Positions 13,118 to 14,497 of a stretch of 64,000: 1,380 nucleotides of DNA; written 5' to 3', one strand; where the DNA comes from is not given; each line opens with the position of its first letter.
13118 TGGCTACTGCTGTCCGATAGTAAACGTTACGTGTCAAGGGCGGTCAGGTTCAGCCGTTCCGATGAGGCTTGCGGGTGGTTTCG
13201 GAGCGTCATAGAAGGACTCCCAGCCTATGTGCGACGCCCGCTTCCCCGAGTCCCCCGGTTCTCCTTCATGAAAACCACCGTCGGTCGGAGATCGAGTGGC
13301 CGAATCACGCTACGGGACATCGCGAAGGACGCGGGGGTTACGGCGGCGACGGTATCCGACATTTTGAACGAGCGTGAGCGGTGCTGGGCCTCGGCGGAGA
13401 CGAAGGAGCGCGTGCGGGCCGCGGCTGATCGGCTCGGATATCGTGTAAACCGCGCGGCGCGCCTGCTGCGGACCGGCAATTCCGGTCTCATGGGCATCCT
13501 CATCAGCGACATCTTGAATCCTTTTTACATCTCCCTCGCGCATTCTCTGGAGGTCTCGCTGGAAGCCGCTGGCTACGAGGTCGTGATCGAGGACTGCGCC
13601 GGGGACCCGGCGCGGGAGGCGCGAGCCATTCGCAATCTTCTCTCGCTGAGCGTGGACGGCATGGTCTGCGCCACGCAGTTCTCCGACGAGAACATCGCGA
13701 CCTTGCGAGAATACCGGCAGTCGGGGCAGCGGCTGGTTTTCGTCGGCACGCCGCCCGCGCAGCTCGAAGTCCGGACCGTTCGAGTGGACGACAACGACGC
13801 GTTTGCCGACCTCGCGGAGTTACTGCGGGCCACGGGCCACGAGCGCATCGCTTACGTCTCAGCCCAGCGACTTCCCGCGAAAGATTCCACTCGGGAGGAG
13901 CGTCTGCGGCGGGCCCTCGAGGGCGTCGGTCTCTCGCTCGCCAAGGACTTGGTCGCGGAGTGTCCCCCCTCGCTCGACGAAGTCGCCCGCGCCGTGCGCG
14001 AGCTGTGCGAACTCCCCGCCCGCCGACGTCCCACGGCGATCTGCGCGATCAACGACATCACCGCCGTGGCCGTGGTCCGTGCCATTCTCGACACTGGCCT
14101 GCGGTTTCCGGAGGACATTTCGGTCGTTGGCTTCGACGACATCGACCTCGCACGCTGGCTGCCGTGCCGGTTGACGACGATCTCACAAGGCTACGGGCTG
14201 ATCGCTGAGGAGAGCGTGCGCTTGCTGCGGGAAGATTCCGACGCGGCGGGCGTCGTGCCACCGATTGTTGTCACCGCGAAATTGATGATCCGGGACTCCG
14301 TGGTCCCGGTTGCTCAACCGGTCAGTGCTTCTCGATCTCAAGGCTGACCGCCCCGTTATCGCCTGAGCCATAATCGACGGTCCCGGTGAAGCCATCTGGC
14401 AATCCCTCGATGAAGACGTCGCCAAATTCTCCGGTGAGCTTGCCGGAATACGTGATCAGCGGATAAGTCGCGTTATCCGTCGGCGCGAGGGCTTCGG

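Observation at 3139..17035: Recurrent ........(TT) motif in four 5' regions around a LacI regulator: candidate regulon signature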

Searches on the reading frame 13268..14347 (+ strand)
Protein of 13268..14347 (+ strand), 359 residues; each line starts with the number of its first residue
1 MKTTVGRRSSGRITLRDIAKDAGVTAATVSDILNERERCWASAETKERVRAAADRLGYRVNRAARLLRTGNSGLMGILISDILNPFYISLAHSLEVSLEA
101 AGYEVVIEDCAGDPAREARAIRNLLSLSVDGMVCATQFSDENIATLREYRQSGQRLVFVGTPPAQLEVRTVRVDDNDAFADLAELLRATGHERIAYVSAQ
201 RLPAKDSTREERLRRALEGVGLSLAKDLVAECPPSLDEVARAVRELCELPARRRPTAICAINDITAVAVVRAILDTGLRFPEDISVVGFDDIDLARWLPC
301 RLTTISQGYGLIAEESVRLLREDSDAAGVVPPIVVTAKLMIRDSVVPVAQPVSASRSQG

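Call 12: find_encoding_contigs(protein=window:13268-14347:+, flank=10000, max_places=6)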
Protein window:13268-14347:+ (359 aa): no gene with exactly this product is on record in the collection.
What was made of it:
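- Tried and rejected: (3) An exact look-up of the LacI protein found nothing on record (call 12).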

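Call 13: find_related_loci(query=window:13268-14347:+, collection=genome_contigs, flank=10000)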
Query window:13268-14347:+ (359 aa) in genome_contigs; peptide patterns used: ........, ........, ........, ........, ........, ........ (x = any residue, [..] = any of these).
600 stretches matched a pattern (row limit reached: there are more); 499 encode a relative of the query (tblastn E <= 1e-3); the best 80 are kept; 80 distinct loci.
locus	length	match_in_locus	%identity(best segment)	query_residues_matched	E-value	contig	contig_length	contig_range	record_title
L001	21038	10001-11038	78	1-346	2e-176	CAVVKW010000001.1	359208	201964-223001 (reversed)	MAG: uncultured Verrucomicrobiae bacterium isolate MFD03250.bin.1.134 genome assembly, contig: contig_1627, whole genome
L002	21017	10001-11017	33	13-356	1e-44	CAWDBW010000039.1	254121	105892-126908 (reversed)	MAG: uncultured Acidobacteriota bacterium isolate MFD01223.bin.1.127 genome assembly, contig: contig_18478, whole genome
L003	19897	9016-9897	36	6-305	1e-44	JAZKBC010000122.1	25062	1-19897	MAG: Acidobacteriota bacterium isolate ADI_H3L2_1_122_18_3-bin059_1 ADIH3L21_B059_1_000000000122, whole genome shotgun s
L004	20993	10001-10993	35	9-347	5e-40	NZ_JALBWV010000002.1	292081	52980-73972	Saccharopolyspora soli strain K220 NODE_2_length_292081_cov_30.334602, whole genome shotgun sequence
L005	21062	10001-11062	33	4-358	3e-38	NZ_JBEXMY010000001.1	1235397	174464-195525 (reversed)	Kribbella sp. NPDC003557 NPDC003557_9_H2.ctg-0001, whole genome shotgun sequence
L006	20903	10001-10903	32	13-320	2e-38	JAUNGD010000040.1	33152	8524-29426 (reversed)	MAG: Lachnospiraceae bacterium isolate S26M_St_35 NODE_954_length_33152_cov_28.238813, whole genome shotgun sequence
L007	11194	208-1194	31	13-347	2e-37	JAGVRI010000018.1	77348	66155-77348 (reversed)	MAG: Chloroflexota bacterium isolate TumbabinsA95 c_000000000018, whole genome shotgun sequence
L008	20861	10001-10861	33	13-305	4e-37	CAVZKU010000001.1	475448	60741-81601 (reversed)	MAG: Candidatus Acidoferrales bacterium isolate MFD05377.bin.2.47 genome assembly, contig: contig_10752, whole genome sh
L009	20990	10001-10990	32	10-346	1e-36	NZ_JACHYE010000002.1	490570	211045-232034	Herbaspirillum sp. Sphag64 Ga0365388_02, whole genome shotgun sequence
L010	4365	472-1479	33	7-344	7e-37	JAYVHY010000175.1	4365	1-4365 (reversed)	MAG: Armatimonadota bacterium isolate GL5_Up_metabinner_11 GL5_Up_metabinner_11_174, whole genome shotgun sequence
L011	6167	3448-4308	33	13-305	2e-36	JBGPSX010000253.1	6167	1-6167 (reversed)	MAG: Bryobacteraceae bacterium isolate OBJ1_062018_110_83 k141_1363649_length_6167_cov_19.2438, whole genome shotgun seq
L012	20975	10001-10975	34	13-344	3e-36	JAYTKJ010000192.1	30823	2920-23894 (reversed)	MAG: Acidobacteriota bacterium isolate GFS_3114 GFS_3114_191, whole genome shotgun sequence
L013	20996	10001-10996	34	6-344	3e-36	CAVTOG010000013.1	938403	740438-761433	MAG: uncultured Actinomycetota bacterium isolate MFD00822.bin.2.129 genome assembly, contig: contig_40864, whole genome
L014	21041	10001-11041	31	2-351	4e-36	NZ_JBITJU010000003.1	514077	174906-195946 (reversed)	Kribbella sp. NPDC050124 NPDC050124_53_C6.ctg-0003, whole genome shotgun sequence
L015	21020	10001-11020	31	7-349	2e-35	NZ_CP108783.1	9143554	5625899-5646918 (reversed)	Kribbella sp. NBC_00889 chromosome, complete genome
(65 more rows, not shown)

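Call 14: search_protein_families(library=pfam, proteins=[window:13268-14347:+])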
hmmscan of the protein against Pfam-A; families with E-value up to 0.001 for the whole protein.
window:13268-14347:+ (359 aa): 4 families
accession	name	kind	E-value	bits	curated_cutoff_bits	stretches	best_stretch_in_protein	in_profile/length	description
PF13377.12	Peripla_BP_3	-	5.6e-25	88.8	26.5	1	184-345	2-167/167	Periplasmic binding protein-like domain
PF00532.27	Peripla_BP_1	-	4.9e-20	72.6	22.2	1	75-292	4-226/281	Periplasmic binding proteins and sugar binding domain of LacI family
PF00356.27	LacI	-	3.4e-12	46.4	27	1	14-61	1-46/46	Bacterial regulatory proteins, lacI family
PF13407.12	Peripla_BP_4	-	1.8e-06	28.1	35.1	1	76-292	2-219/258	Periplasmic binding protein domain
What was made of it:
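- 13268..14347 (+): LacI-family regulator, 359 aa, intact. Pfam LacI HTH plus Peripla_BP_1/3 (call 14).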

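Call 21: find_related_loci(query=window:13268-14347:+, collection=metagenome_contigs, flank=10000)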
Query window:13268-14347:+ (359 aa) in metagenome_contigs; peptide patterns used: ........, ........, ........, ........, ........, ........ (x = any residue, [..] = any of these).
600 stretches matched a pattern (row limit reached: there are more); 497 encode a relative of the query (tblastn E <= 1e-3); the best 80 are kept; 80 distinct loci.
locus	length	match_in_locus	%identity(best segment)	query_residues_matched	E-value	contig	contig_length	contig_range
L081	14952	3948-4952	31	7-348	8e-46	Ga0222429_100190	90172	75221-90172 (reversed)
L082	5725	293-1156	33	12-305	8e-40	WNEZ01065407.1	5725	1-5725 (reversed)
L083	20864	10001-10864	33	12-305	2e-39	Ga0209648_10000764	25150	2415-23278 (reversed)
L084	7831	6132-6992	34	13-305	6e-39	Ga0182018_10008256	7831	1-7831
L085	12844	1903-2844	36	1-320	6e-39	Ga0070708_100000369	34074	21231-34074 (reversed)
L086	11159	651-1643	31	12-347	6e-39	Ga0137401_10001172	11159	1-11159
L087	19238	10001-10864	33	12-305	9e-39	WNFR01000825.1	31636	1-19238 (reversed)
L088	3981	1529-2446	34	14-325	2e-38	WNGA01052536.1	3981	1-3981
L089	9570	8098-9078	32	15-348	2e-38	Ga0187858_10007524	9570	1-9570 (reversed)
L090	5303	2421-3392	31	14-340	3e-38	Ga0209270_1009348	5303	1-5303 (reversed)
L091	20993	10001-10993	29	13-348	4e-38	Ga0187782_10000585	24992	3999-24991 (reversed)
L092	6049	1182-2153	31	14-340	3e-38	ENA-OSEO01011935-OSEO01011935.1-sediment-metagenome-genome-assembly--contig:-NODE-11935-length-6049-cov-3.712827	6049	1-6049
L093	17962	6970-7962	29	13-348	4e-38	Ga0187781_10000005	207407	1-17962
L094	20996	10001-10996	28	12-345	5e-38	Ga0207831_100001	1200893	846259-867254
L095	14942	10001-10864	36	14-307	9e-38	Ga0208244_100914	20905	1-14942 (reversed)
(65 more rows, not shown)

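Call 22: find_homologous_proteins(query=window:13268-14347:+, max_evalue=1e-40)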
Query window:13268-14347:+ (359 aa): 9 proteins with E <= 1e-40 among 8000 candidates.
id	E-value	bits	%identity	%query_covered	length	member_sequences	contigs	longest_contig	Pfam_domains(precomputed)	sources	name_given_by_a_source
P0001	3.5e-194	662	91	97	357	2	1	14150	PF13377.13,PF00532.28,PF00356.28,PF13407.13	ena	-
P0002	9.2e-168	576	78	96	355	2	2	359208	PF13377.13,PF00532.28,PF00356.28,PF13407.13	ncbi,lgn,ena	-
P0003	4.3e-164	564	75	97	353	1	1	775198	PF13377.13,PF00532.28,PF00356.28,PF13407.13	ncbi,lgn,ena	-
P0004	1.2e-119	417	59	94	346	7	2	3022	PF13377.13,PF00532.28,PF00356.28,PF13407.13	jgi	jgi:DNA-binding LacI/PurR family transcriptional regulator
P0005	1.8e-119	417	60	94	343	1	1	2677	PF13377.13,PF00532.28,PF00356.28,PF13407.13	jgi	jgi:LacI family transcriptional regulator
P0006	1.2e-117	411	58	94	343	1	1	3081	PF13377.13,PF00532.28,PF00356.28,PF13407.13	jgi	jgi:DNA-binding LacI/PurR family transcriptional regulator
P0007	7.7e-117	408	57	97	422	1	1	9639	PF13377.13,PF00532.28,PF00356.28,PF13407.13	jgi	-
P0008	6.9e-115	402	58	93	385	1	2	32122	PF13377.13,PF00532.28,PF00356.28,PF13407.13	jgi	jgi:LacI family transcriptional regulator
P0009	2.4e-72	262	91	38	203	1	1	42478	PF00356.28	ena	-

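Call 23: find_encoding_contigs(protein=P0001, flank=10000, max_places=2)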
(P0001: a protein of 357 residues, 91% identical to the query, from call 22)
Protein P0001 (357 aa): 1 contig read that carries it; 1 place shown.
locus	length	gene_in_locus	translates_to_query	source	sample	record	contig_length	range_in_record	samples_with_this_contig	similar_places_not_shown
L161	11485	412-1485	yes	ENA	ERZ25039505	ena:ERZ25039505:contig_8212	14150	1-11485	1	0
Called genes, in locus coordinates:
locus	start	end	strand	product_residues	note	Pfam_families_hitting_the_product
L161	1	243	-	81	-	?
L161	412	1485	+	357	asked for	PF00356:LacI, PF00532:Peripla_BP_1, PF13407:Peripla_BP_4 (weak), PF13377:Peripla_BP_3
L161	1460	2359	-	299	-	-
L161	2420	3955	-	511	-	PF00884:Sulfatase, PF01663:Phosphodiest (weak), PF16347:SGSH_C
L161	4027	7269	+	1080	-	PF17132:Glyco_hydro_106 (faint)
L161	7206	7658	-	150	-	PF00186:DHFR_1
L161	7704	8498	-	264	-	PF00303:Thymidylat_synt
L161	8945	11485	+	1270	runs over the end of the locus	-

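Call 24: find_encoding_contigs(protein=P0003, flank=10000, max_places=2)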
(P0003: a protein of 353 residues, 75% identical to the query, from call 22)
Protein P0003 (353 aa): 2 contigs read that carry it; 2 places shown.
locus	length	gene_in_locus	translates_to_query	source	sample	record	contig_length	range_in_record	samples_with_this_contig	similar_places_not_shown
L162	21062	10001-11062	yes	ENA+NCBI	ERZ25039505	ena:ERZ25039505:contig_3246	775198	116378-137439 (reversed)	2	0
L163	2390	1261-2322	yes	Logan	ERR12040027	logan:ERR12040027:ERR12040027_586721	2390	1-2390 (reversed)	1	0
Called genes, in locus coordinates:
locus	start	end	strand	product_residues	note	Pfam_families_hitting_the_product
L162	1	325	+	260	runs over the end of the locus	PF07963:N_methyl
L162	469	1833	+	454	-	PF25182:NonGDSL (weak), PF00657:Lipase_GDSL (weak), PF13472:Lipase_GDSL_2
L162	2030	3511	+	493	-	-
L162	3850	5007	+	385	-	-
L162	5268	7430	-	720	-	-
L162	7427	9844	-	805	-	PF14307:Glyco_tran_WbsX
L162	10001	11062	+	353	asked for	PF00356:LacI, PF00532:Peripla_BP_1, PF13407:Peripla_BP_4, PF13377:Peripla_BP_3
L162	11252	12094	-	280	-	-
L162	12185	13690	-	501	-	PF00884:Sulfatase, PF01663:Phosphodiest, PF16347:SGSH_C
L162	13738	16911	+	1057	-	PF17132:Glyco_hydro_106 (faint)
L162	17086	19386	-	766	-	PF13567:DUF4131, PF03772:Competence, PF00753:Lactamase_B, PF12706:Lactamase_B_2 (weak)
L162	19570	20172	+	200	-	PF04542:Sigma70_r2, PF08281:Sigma70_r4_2, PF04545:Sigma70_r4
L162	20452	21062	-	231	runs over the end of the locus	PF00072:Response_reg, PF00196:GerE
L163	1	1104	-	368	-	?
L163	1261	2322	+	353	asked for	PF00356:LacI, PF00532:Peripla_BP_1, PF13407:Peripla_BP_4, PF13377:Peripla_BP_3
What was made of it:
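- No sigma-factor gene is conserved in the neighbourhoods; only L162 has one, about 6 kb away (call 24).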

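Call 25: find_encoding_contigs(protein=P0009, flank=10000, max_places=2)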
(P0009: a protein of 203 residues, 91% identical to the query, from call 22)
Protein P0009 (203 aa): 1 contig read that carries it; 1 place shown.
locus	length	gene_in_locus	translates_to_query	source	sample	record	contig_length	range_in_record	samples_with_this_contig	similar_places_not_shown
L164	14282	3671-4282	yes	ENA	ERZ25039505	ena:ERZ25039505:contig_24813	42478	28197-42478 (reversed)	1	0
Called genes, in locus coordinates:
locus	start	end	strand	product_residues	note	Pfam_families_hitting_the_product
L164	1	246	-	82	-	?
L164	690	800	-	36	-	-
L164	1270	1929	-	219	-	-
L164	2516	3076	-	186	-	PF13358:DDE_3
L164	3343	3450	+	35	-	-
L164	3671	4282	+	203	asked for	PF00356:LacI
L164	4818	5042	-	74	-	-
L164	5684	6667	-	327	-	PF00884:Sulfatase, PF01663:Phosphodiest (weak), PF16347:SGSH_C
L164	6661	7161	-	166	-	PF00884:Sulfatase, PF01663:Phosphodiest (weak)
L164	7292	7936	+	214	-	-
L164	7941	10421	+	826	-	-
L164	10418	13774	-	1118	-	PF07690:MFS_1, PF01553:Acyltransferase, PF00501:AMP-binding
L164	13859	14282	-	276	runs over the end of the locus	PF02311:AraC_binding, PF07883:Cupin_2 (faint), PF12833:HTH_18, PF00165:HTH_AraC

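Call 26: find_encoding_contigs(protein=P0008, flank=10000, max_places=2)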
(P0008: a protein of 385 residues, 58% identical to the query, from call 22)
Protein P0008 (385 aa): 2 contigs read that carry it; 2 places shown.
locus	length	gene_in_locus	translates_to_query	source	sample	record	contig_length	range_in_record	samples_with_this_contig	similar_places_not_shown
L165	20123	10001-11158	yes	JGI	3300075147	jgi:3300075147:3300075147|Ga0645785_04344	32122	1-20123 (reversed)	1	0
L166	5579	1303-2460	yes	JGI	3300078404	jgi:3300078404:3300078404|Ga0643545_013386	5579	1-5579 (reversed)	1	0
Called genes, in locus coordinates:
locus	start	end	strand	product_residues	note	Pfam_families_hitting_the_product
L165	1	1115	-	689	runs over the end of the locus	PF00884:Sulfatase, PF16347:SGSH_C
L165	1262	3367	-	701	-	PF00884:Sulfatase, PF01663:Phosphodiest (faint), PF16347:SGSH_C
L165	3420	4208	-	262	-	-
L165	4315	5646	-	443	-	PF16075:DUF4815 (faint), PF13472:Lipase_GDSL_2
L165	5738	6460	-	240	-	-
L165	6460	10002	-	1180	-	-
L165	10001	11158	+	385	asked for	PF00356:LacI, PF00532:Peripla_BP_1, PF13407:Peripla_BP_4, PF13377:Peripla_BP_3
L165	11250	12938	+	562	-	PF13191:AAA_16 (faint), PF00437:T2SSE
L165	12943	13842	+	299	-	PF03755:YicC-like_N, PF08340:YicC-like_C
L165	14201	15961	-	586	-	PF01609:DDE_Tnp_1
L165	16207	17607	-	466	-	-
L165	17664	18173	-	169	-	PF00383:dCMP_cyt_deam_1, PF14437:MafB19-deam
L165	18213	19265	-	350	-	PF04338:DUF481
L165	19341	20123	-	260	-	?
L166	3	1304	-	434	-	?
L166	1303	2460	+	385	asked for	PF00356:LacI, PF00532:Peripla_BP_1, PF13407:Peripla_BP_4, PF13377:Peripla_BP_3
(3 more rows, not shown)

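Call 27: find_encoding_contigs(protein=P0007, flank=10000, max_places=2)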
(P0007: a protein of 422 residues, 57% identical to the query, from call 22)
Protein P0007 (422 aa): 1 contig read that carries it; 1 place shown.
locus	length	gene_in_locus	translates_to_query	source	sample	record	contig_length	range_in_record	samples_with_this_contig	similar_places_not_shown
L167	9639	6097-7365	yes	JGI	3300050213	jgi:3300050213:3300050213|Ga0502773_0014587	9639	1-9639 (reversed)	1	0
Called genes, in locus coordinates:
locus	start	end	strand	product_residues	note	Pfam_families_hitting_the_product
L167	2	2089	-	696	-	?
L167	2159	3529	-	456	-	PF16075:DUF4815 (weak), PF25182:NonGDSL (weak), PF13472:Lipase_GDSL_2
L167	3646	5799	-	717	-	PF00884:Sulfatase, PF16347:SGSH_C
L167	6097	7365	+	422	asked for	PF00356:LacI, PF00532:Peripla_BP_1, PF13407:Peripla_BP_4 (weak), PF13377:Peripla_BP_3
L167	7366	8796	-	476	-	PF07690:MFS_1, PF13347:MFS_2, PF07690:MFS_1 (weak)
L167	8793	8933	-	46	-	PF07963:N_methyl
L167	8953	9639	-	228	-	?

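Call 48: find_encoding_contigs(protein=P0004, flank=10000, max_places=2)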
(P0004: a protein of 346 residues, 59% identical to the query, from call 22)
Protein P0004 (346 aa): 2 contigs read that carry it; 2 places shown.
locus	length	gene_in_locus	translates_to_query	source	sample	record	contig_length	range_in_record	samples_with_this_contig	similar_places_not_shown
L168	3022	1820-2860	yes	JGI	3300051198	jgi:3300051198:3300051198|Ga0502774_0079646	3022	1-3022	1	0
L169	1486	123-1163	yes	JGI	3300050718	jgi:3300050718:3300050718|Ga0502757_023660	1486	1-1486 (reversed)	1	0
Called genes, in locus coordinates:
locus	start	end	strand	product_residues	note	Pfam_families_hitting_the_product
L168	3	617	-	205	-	?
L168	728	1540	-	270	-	-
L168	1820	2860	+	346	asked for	PF00356:LacI, PF00532:Peripla_BP_1, PF13407:Peripla_BP_4, PF13377:Peripla_BP_3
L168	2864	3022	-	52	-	?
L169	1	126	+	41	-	?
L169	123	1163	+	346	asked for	PF00356:LacI, PF00532:Peripla_BP_1, PF13407:Peripla_BP_4, PF13377:Peripla_BP_3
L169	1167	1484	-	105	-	?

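Call 49: find_encoding_contigs(protein=P0005, flank=10000, max_places=2)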
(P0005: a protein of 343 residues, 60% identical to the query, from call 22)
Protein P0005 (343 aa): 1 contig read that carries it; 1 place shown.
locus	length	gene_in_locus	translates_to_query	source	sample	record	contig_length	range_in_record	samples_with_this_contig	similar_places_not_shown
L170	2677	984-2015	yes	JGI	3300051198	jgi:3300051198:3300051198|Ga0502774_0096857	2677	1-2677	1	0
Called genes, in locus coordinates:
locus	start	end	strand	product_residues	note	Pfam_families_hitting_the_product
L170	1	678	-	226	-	?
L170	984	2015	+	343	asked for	PF00356:LacI, PF00532:Peripla_BP_1, PF13407:Peripla_BP_4 (faint), PF13377:Peripla_BP_3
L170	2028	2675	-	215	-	PF07690:MFS_1, PF13347:MFS_2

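Call 50: find_encoding_contigs(protein=P0006, flank=10000, max_places=2)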
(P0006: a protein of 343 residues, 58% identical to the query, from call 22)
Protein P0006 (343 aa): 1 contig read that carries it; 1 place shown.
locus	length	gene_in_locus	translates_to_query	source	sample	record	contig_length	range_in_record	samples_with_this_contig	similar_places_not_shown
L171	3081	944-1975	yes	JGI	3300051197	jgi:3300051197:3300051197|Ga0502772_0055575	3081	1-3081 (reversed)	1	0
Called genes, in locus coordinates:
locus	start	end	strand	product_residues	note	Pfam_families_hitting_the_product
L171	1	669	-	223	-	?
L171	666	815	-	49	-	-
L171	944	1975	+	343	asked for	PF00356:LacI, PF00532:Peripla_BP_1, PF13407:Peripla_BP_4 (weak), PF13377:Peripla_BP_3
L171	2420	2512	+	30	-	-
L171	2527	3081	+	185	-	?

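Call 51: search_solved_structures(query=window:13268-14347:+, max_evalue=1e-10)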
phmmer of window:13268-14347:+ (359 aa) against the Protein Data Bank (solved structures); distinct sequences matched with E-value up to 1e-10: 65 (the best 60 are shown).
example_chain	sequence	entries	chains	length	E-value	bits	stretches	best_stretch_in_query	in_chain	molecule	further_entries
3oqo_A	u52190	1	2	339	2.5e-37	132.1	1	13-322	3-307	Catabolite control protein A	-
3oqm_A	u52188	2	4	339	2.5e-37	132.1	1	13-322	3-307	Catabolite control protein A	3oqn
1rzr_G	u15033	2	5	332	1.1e-33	120.1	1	13-322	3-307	Glucose-resistance amylase regulator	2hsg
1zvv_A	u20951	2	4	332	2.1e-33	119.1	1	13-322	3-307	Glucose-resistance amylase regulator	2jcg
7e5w_A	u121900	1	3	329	3e-30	108.8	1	13-334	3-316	Catabolite control protein A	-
9ny7_A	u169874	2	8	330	4e-30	108.4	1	14-317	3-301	Ribose operon repressor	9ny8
7ff4_A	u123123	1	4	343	1.6e-27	99.8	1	15-334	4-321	Transcriptional regulator, LacI family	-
5ufh_A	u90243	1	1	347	1.6e-26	96.6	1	12-322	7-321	LacI-type transcriptional regulator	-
3bil_A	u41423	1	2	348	3.7e-26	95.4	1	12-345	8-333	Probable LacI-family transcriptional regulator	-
5ysz_A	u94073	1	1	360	4.8e-26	95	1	12-344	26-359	Transcriptional regulator, LacI family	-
3dbi_A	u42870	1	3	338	6.4e-26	94.6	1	14-347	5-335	SUGAR-BINDING TRANSCRIPTIONAL REGULATOR, LACI FAMILY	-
2fep_A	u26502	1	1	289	9.5e-26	94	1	74-322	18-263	Catabolite control protein A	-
3e3m_A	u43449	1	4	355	5.8e-25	91.4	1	12-313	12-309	Transcriptional regulator, LacI family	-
2o20_A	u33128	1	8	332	5.8e-25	91.4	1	13-320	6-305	Catabolite control protein A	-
4wxe_A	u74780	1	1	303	3.9e-24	88.7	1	65-315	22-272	Transcriptional regulator, LacI family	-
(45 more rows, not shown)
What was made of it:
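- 13268..14347 (+): Closest solved relatives are CcpA, RbsR and PurR (call 51).
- On LacI/GalR family transcription factor (the protein): There are 65 PDB relatives, including CcpA, RbsR, PurR and LacI (call 51).
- Closest known: RbsR / PurR-type operators of Proteobacteria. Same: RbsR and PurR are among the solved relatives of this protein (call 51).
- Closest known: RbsR / PurR-type operators of Proteobacteria. Different: Sequence identity to RbsR and PurR is low (E 4e-30 and about 1e-22, call 51).
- Closest known: CcpA. Same: It is the best PDB match, 3oqo, E 2.5e-37 over residues 13-322 (call 51).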

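Call 63: search_protein_families(library=pfam, proteins=[L165:3420-4208:-, L165:5738-6460:-, L165:6460-10002:-, L167:2-2089:-, L168:728-1540:-, L170:1-678:-, L171:1-669:-, L162:5268-7430:-], max_evalue=0.01)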
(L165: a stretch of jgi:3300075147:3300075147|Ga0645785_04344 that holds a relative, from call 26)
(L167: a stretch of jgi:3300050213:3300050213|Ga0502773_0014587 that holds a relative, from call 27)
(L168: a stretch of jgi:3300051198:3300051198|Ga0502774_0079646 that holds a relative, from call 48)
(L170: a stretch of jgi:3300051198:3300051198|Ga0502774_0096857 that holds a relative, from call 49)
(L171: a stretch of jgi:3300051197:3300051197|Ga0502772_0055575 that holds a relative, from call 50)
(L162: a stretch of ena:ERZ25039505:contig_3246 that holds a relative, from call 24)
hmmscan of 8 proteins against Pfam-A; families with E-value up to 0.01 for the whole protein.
L165:3420-4208:- (262 aa): 0 families

L165:5738-6460:- (240 aa): 0 families

L165:6460-10002:- (1180 aa): 0 families

L167:2-2089:- (696 aa): 2 families
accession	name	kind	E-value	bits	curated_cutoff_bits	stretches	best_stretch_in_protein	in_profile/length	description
PF14307.12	Glyco_tran_WbsX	-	4.6e-27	95.8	25.1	1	351-640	48-350/350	Glycosyltransferase WbsX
PF10633.15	NPCBM_assoc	-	0.0051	17.4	24.4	0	211-252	6-46/78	NPCBM-associated, NEW3 domain of alpha-galactosidase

L168:728-1540:- (270 aa): 0 families

L170:1-678:- (226 aa): 0 families

L171:1-669:- (223 aa): 0 families

L162:5268-7430:- (720 aa): 0 families
